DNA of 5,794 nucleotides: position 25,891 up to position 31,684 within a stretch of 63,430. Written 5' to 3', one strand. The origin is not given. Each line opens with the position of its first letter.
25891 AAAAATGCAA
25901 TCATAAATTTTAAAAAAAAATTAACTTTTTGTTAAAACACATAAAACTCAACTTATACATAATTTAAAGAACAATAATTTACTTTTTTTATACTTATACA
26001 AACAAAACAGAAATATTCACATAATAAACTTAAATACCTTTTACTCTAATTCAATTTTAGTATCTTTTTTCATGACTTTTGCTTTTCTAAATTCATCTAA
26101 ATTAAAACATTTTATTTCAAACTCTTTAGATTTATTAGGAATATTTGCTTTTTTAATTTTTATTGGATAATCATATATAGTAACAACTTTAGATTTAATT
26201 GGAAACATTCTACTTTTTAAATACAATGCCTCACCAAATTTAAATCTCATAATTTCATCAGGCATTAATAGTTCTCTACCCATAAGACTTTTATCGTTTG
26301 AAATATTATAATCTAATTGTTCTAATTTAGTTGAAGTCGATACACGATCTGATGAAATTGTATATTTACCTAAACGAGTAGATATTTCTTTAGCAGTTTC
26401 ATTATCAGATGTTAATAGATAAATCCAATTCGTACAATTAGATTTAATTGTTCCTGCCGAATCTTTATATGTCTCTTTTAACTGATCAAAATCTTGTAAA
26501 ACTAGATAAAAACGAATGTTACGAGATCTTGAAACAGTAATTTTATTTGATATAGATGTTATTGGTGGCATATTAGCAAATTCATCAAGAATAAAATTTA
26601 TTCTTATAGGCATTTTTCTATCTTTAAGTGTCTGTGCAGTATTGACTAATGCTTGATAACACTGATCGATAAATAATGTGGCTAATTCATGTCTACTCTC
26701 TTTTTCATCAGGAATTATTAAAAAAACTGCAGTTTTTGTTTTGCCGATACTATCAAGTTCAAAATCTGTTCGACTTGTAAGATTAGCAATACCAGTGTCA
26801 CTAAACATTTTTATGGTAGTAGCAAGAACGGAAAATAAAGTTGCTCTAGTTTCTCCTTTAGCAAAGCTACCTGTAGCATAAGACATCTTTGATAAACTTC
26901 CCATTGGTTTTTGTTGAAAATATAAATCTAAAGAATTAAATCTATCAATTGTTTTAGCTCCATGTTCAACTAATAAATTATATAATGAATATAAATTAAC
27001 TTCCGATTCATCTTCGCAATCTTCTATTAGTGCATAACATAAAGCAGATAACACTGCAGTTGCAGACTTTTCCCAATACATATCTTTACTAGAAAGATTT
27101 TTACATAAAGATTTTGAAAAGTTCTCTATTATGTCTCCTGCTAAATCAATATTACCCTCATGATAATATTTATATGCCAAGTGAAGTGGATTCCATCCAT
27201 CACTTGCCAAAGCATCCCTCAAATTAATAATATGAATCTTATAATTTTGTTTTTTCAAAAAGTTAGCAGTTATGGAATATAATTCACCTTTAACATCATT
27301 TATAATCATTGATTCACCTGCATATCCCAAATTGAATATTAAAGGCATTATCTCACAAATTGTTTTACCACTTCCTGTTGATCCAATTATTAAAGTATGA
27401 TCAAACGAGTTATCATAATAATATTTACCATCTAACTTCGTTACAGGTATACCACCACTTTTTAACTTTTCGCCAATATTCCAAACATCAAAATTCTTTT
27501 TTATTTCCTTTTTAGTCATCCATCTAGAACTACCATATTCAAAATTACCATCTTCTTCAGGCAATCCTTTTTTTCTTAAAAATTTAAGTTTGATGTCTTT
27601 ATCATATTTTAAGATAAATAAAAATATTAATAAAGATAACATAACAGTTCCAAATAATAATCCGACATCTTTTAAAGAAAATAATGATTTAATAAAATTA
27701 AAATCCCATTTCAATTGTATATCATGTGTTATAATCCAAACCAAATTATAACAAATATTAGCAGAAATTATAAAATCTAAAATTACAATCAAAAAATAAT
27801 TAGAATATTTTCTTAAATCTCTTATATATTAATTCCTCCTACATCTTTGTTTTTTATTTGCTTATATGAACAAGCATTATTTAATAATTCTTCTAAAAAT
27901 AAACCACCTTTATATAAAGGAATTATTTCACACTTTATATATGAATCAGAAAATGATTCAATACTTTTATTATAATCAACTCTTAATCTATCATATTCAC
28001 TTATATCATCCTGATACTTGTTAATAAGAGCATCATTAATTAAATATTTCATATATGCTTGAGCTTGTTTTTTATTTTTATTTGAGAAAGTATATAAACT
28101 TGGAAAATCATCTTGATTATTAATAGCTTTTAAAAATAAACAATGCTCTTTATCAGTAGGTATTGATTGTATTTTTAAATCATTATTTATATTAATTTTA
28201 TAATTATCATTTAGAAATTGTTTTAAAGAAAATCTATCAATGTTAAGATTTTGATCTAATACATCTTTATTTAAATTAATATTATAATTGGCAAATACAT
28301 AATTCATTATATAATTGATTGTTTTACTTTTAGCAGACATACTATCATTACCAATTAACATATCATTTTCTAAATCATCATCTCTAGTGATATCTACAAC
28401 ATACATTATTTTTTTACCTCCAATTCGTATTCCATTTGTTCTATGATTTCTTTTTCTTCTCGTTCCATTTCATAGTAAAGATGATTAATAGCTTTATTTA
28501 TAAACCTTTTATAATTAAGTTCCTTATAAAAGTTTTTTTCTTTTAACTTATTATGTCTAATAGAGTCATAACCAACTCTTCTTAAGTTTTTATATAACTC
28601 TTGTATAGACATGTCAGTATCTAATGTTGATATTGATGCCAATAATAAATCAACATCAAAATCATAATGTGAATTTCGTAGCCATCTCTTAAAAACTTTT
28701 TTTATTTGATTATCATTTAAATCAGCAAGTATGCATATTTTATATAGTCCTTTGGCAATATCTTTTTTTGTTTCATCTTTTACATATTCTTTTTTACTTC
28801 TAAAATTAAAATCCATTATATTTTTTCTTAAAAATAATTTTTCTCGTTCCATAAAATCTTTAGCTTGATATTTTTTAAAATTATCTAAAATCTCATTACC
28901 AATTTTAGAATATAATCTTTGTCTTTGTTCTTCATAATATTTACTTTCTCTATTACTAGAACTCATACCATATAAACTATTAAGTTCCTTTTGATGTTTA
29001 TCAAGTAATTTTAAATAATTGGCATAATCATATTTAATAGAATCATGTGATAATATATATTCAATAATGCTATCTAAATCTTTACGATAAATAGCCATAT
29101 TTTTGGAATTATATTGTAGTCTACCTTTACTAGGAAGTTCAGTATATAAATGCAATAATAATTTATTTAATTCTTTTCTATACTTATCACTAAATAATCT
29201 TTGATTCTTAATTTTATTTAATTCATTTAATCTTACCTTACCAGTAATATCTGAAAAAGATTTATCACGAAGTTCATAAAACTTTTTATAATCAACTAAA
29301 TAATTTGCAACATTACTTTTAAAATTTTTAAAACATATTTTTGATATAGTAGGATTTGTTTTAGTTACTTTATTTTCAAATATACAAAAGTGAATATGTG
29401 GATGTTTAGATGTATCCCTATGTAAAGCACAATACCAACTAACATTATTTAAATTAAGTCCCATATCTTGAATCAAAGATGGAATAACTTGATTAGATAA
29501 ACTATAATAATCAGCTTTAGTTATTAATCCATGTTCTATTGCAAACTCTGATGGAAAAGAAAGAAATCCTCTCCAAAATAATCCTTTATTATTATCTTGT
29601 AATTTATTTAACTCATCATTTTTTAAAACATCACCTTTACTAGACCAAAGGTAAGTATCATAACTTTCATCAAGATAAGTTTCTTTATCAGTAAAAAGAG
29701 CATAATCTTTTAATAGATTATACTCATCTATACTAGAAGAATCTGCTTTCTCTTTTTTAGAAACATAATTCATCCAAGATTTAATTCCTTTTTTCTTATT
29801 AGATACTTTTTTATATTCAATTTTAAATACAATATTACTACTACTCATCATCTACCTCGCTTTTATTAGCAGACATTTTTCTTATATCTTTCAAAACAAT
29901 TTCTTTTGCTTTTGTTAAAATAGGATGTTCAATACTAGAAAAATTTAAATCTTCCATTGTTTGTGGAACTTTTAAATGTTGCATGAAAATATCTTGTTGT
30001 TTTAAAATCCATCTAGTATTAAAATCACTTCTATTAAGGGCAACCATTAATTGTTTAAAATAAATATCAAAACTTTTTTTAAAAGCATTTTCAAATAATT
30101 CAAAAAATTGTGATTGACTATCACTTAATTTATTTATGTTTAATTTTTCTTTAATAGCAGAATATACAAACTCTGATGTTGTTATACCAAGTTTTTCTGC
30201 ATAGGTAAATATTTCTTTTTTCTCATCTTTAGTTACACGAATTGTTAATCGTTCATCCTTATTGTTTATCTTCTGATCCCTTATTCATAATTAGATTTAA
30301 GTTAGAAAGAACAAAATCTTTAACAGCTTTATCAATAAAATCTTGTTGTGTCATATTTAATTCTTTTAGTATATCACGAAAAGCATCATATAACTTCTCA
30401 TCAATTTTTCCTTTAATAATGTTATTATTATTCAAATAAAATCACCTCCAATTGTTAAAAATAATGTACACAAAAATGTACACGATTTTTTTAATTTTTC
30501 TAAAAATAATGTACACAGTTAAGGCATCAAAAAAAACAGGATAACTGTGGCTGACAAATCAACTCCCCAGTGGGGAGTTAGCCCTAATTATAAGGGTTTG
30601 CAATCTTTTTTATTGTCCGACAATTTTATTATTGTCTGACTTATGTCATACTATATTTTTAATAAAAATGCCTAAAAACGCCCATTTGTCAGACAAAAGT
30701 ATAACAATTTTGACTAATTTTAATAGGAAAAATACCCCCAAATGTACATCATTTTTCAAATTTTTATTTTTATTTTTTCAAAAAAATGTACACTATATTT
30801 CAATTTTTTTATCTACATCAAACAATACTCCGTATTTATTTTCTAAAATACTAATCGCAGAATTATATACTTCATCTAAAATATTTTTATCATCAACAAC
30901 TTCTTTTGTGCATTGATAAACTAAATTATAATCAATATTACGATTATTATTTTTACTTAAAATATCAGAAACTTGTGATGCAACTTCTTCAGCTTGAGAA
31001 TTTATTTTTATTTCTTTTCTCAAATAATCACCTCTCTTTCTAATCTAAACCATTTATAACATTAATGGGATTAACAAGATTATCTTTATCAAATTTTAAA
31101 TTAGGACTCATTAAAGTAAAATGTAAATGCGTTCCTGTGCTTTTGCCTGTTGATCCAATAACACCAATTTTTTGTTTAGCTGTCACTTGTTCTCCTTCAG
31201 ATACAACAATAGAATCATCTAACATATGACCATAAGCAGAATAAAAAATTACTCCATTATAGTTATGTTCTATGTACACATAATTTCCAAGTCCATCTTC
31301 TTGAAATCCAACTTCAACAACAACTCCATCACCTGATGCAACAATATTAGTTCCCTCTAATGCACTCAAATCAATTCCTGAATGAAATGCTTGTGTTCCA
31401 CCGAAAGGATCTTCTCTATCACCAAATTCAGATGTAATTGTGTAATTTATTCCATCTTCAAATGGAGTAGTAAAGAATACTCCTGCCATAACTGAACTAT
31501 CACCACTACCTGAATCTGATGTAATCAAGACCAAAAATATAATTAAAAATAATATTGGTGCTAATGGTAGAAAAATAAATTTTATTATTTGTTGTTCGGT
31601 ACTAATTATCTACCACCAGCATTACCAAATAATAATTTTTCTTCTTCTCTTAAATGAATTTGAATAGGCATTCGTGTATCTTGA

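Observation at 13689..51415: A 35.1-kb conjugative element splits a P-type cation ATPase gene inside its PEGLP motif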

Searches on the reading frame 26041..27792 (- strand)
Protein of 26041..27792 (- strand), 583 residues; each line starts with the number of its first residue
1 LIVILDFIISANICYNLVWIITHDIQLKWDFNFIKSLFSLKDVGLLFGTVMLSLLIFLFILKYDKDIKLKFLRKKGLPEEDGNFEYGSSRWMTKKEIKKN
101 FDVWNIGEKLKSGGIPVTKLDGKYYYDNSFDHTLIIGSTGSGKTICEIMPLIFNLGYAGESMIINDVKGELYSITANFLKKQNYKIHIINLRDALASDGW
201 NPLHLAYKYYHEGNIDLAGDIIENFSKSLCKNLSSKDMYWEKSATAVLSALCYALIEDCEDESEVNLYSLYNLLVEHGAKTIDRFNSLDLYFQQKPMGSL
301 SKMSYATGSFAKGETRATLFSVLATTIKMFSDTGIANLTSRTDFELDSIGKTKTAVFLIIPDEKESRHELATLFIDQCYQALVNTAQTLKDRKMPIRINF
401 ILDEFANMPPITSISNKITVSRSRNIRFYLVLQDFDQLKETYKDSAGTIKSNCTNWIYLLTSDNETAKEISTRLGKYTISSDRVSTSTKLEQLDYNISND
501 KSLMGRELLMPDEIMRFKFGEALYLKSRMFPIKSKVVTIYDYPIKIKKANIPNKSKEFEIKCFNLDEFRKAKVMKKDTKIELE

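Call 8: search_protein_families(library=pfam, proteins=[window:26041-27792:-], max_evalue=0.01)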
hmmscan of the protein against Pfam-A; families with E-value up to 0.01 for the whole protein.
window:26041-27792:- (583 aa): 5 families
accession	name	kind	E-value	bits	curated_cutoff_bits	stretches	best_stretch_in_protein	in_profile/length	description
PF02534.20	T4SS-DNA_transf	-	7.5e-62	210.1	20.1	1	118-551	31-457/468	Type IV secretory system Conjugative DNA transfer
PF12696.13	TraG-D_C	-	1.4e-32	112.7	22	1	397-518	1-125/126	TraM recognition site of TraD and TraG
PF10412.15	TrwB_AAD_bind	-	2.6e-29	102.7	20.5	1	131-531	16-380/387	Type IV secretion-system coupling protein DNA-binding domain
PF01935.23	DUF87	-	0.0097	16.5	23.2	0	131-192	24-82/220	Helicase HerA, central domain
PF05872.18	HerA_C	-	0.0097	15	22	0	130-177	21-67/502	Helicase HerA-like C-terminal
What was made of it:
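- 26041..27792 (-): Type IV coupling protein (VirD4/TraG type). call 8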

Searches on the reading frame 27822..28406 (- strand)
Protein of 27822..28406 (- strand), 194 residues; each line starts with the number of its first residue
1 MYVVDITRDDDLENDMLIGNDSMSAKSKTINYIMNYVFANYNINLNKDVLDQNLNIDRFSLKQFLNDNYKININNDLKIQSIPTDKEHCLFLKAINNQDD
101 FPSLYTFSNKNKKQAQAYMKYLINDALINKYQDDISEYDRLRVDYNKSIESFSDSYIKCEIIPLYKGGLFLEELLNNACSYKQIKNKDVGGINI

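Call 8: search_protein_families(library=pfam, proteins=[window:27822-28406:-], max_evalue=0.01)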
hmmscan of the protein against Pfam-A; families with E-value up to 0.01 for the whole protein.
window:27822-28406:- (194 aa): 0 families

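Call 66: search_protein_families(library=ncbifam, proteins=[window:27822-28406:-], max_evalue=0.01)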
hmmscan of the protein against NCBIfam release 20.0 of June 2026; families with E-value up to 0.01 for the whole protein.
window:27822-28406:- (194 aa): 0 families

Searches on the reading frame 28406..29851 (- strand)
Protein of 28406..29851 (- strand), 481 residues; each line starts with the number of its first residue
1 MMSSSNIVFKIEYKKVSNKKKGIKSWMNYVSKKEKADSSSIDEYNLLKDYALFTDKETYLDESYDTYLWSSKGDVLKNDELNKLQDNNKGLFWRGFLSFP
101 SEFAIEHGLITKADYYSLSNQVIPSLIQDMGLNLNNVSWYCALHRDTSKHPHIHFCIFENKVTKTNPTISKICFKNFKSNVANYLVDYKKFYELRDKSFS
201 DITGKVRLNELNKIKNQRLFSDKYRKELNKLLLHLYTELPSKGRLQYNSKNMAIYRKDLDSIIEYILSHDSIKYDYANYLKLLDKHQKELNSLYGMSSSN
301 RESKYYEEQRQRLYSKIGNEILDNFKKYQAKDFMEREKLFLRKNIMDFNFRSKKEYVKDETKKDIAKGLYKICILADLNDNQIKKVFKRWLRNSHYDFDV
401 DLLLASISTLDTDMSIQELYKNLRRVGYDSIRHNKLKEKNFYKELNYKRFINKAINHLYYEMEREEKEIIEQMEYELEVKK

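Call 8: search_protein_families(library=pfam, proteins=[window:28406-29851:-], max_evalue=0.01)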
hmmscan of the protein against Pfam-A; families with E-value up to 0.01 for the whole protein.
window:28406-29851:- (481 aa): 1 family
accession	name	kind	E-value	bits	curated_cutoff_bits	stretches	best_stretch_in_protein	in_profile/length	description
PF18555.7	MobL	-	1.2e-29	104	28.5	1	6-336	3-346/383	MobL relaxases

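Call 59: search_dna_similar(query=window:28406-29851:-, collection=plasmids, mode=protein, max_rows=8)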
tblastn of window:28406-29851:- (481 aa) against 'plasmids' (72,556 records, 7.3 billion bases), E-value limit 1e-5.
Records with a match: 183; places in all: 185; records where one place covers at least 80% of the query: 0.
Best place of each record, by identity: <60% 183.
By first word of the organism name: Bacillus 96; Enterococcus 27; Priestia 20; Listeria 13; Clostridium 10; Paraclostridium 3; Planococcus 2; Clostridioides 2; Terrisporobacter 1; Klebsiella 1; and 8 more.
By predicted mobility (MOB-suite, as given by PLSDB): conjugative 86; mobilizable 62; non-mobilizable 35.
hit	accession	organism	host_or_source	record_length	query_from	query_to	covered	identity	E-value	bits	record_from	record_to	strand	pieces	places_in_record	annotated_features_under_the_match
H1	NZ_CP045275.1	Priestia megaterium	pure culture,Paper surface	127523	25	397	78%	24.2%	6e-8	63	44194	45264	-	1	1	mobP2: MobP2 family relaxase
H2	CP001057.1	Clostridium botulinum B str. Eklund 17B (NRP)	-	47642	25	344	67%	27.3%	3e-14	83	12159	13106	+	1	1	conserved hypothetical protein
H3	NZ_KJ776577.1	Clostridium botulinum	-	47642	25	344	67%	27.3%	3e-14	83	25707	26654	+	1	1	mobP2: MobP2 family relaxase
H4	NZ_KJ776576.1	Clostridium botulinum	-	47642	25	344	67%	27.3%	3e-14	83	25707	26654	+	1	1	mobP2: MobP2 family relaxase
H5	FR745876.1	Clostridium botulinum B str. Eklund 17B (NRP)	-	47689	25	344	67%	27.3%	3e-14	83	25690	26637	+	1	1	conserved hypothetical protein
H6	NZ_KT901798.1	Clostridium botulinum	-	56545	25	344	67%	27.3%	3e-14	83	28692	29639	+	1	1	mobP2: MobP2 family relaxase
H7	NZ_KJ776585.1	Clostridium botulinum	-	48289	25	344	67%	27.3%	8e-14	82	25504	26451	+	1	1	mobP2: MobP2 family relaxase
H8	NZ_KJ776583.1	Clostridium botulinum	-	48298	25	344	67%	27.3%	8e-14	82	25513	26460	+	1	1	mobP2: MobP2 family relaxase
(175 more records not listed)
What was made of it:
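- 28406..29851 (-): MobL-family relaxase. calls 8, 59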

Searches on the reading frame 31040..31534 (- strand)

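Call 8: search_protein_families(library=pfam, proteins=[window:31040-31534:-], max_evalue=0.01)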
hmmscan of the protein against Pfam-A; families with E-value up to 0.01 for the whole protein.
window:31040-31534:- (164 aa): 1 family
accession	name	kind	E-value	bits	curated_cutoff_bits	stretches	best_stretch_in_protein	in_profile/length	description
PF01551.29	Peptidase_M23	-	1.3e-24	86.6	28.7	1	50-143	2-89/96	Peptidase family M23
